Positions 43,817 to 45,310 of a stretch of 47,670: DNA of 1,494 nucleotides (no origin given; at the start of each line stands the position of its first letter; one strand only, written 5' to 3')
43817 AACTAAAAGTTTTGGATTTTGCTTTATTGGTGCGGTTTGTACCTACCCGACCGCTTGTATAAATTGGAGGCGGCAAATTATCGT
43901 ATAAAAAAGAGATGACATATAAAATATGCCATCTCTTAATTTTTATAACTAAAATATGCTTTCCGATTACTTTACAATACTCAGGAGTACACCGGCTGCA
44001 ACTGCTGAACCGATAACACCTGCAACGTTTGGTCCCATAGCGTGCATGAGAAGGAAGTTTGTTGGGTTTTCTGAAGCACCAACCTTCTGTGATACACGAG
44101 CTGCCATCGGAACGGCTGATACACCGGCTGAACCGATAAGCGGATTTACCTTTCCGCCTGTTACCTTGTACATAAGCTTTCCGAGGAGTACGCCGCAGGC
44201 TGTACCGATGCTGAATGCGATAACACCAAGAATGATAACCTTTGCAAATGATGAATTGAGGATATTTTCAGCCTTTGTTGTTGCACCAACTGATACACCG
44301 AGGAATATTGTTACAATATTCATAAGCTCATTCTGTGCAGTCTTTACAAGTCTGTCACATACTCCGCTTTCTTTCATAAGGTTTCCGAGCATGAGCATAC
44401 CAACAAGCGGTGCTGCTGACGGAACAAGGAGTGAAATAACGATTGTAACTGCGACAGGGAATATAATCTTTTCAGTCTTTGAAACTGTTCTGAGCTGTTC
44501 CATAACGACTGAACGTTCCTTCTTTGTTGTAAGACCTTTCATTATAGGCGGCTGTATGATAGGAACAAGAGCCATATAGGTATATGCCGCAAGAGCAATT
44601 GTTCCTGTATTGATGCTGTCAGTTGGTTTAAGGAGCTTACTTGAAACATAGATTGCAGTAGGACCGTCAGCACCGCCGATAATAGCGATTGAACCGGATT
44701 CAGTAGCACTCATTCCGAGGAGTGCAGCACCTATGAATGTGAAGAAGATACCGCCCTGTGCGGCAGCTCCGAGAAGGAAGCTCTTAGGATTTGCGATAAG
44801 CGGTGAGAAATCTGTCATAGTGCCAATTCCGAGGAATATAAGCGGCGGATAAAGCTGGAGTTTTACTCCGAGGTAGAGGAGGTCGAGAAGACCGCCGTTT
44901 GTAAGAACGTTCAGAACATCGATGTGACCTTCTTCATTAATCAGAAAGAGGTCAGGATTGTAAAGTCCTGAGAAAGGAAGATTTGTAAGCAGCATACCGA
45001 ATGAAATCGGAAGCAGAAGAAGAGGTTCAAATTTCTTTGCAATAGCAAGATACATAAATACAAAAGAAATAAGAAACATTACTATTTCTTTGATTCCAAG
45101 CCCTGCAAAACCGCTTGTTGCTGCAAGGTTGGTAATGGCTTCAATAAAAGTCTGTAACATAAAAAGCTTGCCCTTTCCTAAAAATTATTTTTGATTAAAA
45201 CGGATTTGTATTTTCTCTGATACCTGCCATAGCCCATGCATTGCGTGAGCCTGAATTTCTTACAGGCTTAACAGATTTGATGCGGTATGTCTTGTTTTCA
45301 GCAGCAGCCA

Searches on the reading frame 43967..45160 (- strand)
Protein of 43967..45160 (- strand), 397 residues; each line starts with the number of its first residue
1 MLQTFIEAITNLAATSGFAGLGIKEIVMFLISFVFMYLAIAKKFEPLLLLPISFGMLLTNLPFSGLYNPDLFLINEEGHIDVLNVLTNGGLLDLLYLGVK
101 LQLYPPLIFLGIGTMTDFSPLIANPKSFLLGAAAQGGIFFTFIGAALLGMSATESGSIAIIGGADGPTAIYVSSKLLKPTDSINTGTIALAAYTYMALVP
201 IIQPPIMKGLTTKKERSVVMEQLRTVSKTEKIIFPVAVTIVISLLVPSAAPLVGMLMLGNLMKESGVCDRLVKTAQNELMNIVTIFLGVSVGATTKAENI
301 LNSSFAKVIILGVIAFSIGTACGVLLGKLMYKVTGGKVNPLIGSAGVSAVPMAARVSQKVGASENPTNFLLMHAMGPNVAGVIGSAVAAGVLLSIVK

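Call 6: search_protein_families(library=pfam, proteins=[window:43967-45160:-], max_evalue=0.001)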
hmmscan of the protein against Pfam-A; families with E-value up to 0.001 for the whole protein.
window:43967-45160:- (397 aa): 1 family
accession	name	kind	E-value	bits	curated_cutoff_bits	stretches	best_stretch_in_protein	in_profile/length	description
PF03977.18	OAD_beta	-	7.7e-154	512.3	31.6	1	25-395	2-348/349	Na+-transporting oxaloacetate decarboxylase beta subunit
